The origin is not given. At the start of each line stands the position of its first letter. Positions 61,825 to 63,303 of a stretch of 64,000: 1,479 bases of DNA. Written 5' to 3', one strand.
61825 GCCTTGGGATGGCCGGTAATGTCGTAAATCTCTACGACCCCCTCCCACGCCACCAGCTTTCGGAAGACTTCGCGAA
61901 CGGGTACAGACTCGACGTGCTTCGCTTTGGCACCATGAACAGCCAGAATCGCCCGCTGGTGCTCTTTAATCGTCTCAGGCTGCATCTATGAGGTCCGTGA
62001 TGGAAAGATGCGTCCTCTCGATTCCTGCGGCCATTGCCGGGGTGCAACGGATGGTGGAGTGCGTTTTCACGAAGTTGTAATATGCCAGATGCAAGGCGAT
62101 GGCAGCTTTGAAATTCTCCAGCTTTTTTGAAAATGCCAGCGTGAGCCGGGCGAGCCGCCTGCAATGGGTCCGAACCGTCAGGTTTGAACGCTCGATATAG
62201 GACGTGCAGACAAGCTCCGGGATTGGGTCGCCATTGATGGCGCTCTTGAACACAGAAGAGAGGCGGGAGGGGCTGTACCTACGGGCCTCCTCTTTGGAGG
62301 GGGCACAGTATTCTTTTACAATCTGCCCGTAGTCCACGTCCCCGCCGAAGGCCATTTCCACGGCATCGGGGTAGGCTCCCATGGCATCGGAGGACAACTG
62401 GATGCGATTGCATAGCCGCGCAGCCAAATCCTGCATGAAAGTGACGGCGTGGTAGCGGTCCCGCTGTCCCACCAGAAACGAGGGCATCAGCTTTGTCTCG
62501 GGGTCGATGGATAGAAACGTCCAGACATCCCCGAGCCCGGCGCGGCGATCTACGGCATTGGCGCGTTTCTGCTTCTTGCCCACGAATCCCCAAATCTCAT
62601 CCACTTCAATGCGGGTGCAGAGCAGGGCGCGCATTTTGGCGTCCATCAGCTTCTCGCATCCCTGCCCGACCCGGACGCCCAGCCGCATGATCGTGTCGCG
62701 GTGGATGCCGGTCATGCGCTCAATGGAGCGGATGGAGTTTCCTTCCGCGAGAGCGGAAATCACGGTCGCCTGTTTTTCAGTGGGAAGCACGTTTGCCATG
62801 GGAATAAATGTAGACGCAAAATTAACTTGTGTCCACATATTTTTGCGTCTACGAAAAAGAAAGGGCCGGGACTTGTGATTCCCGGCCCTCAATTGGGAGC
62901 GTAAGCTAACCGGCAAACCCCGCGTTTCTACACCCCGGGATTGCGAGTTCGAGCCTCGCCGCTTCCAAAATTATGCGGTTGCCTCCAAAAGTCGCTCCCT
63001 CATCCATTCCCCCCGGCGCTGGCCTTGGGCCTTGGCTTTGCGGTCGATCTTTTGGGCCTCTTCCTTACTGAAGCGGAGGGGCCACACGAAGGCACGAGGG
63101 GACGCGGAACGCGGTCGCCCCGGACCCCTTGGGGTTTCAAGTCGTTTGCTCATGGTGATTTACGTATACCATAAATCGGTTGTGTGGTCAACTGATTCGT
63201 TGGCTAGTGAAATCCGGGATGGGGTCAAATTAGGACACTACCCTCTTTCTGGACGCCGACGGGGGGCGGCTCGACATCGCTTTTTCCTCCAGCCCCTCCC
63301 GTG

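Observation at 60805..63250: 2.43-kb IS1-family transposon with cargo, defined by perfect 17-bp terminal inverted repeats and an 8-bp target-site duplication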

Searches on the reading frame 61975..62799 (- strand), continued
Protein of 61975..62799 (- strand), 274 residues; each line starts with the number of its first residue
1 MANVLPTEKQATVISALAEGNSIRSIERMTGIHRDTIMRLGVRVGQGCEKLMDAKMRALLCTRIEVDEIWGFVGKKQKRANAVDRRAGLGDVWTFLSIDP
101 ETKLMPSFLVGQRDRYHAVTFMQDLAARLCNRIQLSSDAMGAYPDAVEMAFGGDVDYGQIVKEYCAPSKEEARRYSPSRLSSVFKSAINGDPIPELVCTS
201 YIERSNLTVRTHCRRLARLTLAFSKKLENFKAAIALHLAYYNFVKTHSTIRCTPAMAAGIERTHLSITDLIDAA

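Call 79: search_dna_similar(query=window:61975-62799:-, collection=plasmids, mode=protein, max_rows=15, max_evalue=0.001)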
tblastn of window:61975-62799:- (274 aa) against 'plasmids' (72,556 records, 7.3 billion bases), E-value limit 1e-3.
Records with a match: 35; places in all: 43; records where one place covers at least 80% of the query: 17.
Best place of each record, by identity: <60% 35.
By first word of the organism name: Acaryochloris 10; Mesorhizobium 6; Deinococcus 6; Methylocapsa 1; Hoeflea 1; Acidiphilium 1; Sphingomonas 1; Gloeothece 1; Kovacikia 1; Pseudanabaena 1; and 6 more.
By predicted mobility (MOB-suite, as given by PLSDB): non-mobilizable 26; conjugative 5; mobilizable 4.
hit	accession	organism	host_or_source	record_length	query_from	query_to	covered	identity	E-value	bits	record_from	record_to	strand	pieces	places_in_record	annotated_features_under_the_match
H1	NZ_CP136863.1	Methylocapsa polymorpha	Shagnum peat sample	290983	3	271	98%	45.6%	1e-69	239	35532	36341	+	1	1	helix-turn-helix domain-containing protein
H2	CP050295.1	Mesorhizobium loti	Oxytropis kamtschatica,cell ...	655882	1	271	99%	45.1%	5e-70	241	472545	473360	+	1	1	IS1 family transposase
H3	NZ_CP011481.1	Hoeflea sp. IMCC20628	-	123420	1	273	100%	43.7%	5e-68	235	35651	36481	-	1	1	IS1 family transposase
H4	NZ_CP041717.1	Acidiphilium multivorum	Cell culture,activated sludge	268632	3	271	98%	42.2%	9e-65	226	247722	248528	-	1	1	IS1 family transposase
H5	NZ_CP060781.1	Sphingomonas daechungensis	single bacterial strain,sediment of a ...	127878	1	267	97%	31.3%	6e-27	116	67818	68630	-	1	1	IS1 family transposase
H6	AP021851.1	Deinococcus grandis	-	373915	13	272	95%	25.6%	5e-10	67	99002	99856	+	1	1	hypothetical protein (x2)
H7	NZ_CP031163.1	Deinococcus wulumuqiensis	cell culture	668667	5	272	98%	24.7%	6e-9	64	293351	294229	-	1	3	IS1 family transposase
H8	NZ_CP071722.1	Acaryochloris sp. 'Moss Beach'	culture,intertidal zone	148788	5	260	93%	25.2%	1e-9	66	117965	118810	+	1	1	hypothetical protein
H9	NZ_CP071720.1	Acaryochloris sp. 'Moss Beach'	culture,intertidal zone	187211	5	260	93%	25.2%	1e-9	66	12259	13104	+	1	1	hypothetical protein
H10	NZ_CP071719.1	Acaryochloris sp. 'Moss Beach'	culture,intertidal zone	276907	5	260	93%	25.2%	1e-9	66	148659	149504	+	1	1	hypothetical protein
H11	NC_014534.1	Gloeothece verrucosa PCC 7822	fresh water in rice field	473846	35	273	87%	26.4%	7e-11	70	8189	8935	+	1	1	IS1 family transposase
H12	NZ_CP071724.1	Acaryochloris sp. 'Moss Beach'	culture,intertidal zone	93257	5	260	93%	24.6%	3e-9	65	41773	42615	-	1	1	hypothetical protein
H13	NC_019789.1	Deinococcus peraridilitoris DSM 19664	-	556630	17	260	89%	25.7%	1e-9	66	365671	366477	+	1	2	IS1 transposase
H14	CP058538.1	Deinococcus sp. D7000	seawater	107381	13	260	91%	24.8%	6e-9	64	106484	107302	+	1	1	hypothetical protein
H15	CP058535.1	Deinococcus sp. D7000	seawater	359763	13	260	91%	24.8%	6e-9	64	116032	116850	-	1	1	hypothetical protein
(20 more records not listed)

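Call 80: get_annotated_region(hit=H2, flank=3500)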
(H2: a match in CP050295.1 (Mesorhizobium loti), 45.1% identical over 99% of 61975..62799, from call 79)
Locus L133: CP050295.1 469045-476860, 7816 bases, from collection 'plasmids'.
description: Mesorhizobium loti strain 582 plasmid p_1, complete sequence
organism: Mesorhizobium loti (NCBI taxid 381)
taxonomy: Bacteria; Pseudomonadota; Alphaproteobacteria; Hyphomicrobiales; Phyllobacteriaceae; Mesorhizobium; Mesorhizobium loti
host: -; source: Oxytropis kamtschatica,cell culture,root nodule; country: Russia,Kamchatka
typing (MOB-suite, as given by PLSDB): non-mobilizable; mating-pair formation MPF_T
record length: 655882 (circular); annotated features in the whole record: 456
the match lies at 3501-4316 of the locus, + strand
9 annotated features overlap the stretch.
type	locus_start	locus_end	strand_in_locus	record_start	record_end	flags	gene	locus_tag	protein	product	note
CDS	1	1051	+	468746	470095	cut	hemN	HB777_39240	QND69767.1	oxygen-independent coproporphyrinogen III oxidase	-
CDS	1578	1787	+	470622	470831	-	-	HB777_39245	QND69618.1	histone H1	-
CDS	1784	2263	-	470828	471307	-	-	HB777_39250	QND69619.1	hypothetical protein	-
CDS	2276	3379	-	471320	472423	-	-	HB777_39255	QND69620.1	helix-turn-helix domain-containing protein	-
CDS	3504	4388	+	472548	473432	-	-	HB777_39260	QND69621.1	IS1 family transposase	-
CDS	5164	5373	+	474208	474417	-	-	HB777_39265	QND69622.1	hypothetical protein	-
CDS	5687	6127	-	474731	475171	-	-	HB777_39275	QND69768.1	hypothetical protein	-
CDS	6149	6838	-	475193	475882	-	-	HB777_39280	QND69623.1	DsbA family protein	-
CDS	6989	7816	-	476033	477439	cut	-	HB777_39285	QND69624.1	dicarboxylate/amino acid:cation symporter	-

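Call 81: get_annotated_region(hit=H3, flank=3500)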
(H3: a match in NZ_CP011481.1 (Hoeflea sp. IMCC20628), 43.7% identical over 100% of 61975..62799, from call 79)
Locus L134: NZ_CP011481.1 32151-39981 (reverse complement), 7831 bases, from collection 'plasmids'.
description: Hoeflea sp. IMCC20628 plasmid unnamed, complete sequence
organism: Hoeflea sp. IMCC20628 (NCBI taxid 1620421)
taxonomy: Bacteria; Pseudomonadota; Alphaproteobacteria; Hyphomicrobiales; Rhizobiaceae; Hoeflea; Hoeflea sp. IMCC20628
host: -; source: -; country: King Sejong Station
typing (MOB-suite, as given by PLSDB): non-mobilizable; replicon rep_cluster_623
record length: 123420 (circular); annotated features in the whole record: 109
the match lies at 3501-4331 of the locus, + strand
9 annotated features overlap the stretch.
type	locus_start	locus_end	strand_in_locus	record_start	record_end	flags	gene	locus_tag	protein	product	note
CDS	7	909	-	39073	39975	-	-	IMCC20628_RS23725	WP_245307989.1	EamA family transporter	-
CDS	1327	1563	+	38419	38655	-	-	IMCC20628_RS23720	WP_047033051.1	hypothetical protein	-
CDS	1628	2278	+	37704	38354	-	-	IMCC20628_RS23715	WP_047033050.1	hypothetical protein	-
CDS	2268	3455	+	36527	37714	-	-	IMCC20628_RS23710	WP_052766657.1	XRE family transcriptional regulator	-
CDS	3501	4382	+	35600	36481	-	-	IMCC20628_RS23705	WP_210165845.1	IS1 family transposase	-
CDS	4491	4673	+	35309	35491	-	-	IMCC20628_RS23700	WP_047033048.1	hypothetical protein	-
CDS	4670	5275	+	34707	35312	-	-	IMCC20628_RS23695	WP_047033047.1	hypothetical protein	-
CDS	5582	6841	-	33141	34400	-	-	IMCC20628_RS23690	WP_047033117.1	APC family permease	-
CDS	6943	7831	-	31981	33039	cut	-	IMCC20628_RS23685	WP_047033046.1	YncE family protein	-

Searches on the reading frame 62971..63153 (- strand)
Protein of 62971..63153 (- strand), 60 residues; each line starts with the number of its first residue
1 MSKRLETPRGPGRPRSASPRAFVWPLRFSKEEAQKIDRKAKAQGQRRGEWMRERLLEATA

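Call 6: search_protein_families(library=pfam, proteins=[window:62971-63153:-], max_evalue=1)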
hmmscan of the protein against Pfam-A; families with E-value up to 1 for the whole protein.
window:62971-63153:- (60 aa): 3 families
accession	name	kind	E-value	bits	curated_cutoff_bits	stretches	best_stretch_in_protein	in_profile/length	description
PF21983.2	NikA-like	-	2e-05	25.1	27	1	24-57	7-40/72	Mobilization protein NikA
PF19807.5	DUF6290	-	0.017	15.8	27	1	26-57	6-37/72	Family of unknown function (DUF6290)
PF01402.27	RHH_1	-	0.2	12.1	20.5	1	29-56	7-34/39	Ribbon-helix-helix protein, copG family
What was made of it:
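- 62971..63153 (-): Family-core ribbon-helix-helix protein (60 aa, pI 11.6), convergent with the tRNA-like element. Its stop codon is 3 nt from the tRNA-like 3' end. Sub-threshold Pfam matches: NikA-like 25.1 bits (cut-off 27), RHH_1 and DUF6290 (call 6).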

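Call 11: search_protein_families(library=ncbifam, proteins=[window:62971-63153:-], max_evalue=1)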
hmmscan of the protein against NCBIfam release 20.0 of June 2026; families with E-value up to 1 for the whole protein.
window:62971-63153:- (60 aa): 3 families
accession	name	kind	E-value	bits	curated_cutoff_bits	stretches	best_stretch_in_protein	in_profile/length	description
NF041264.1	MobA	equivalog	0.0009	19.7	80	1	21-53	4-36/91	plasmid mobilization protein MobA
NF050181.1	TA_anti_VapB_Myco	equivalog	0.0038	17.7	60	1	29-57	10-38/72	type II toxin-antitoxin system VapB family antitoxin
NF046040.1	RelB_antitoxin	equivalog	0.011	16.1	50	1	26-57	3-34/69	type II toxin-antitoxin system RelB family antitoxin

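Call 56: search_protein_families(library=padloc, proteins=[window:62971-63153:-], max_evalue=1)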
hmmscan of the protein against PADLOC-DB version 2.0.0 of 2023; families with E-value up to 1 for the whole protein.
window:62971-63153:- (60 aa): 0 families

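Call 57: search_protein_families(library=phrogs, proteins=[window:62971-63153:-], max_evalue=1)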
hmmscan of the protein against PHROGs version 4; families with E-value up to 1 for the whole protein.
window:62971-63153:- (60 aa): 2 families
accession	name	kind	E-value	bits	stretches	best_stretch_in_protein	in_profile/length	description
phrog_13890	-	unknown function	0.021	15.8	1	25-53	21-49/73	-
phrog_37703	-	unknown function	0.11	13.9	1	32-56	36-60/75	-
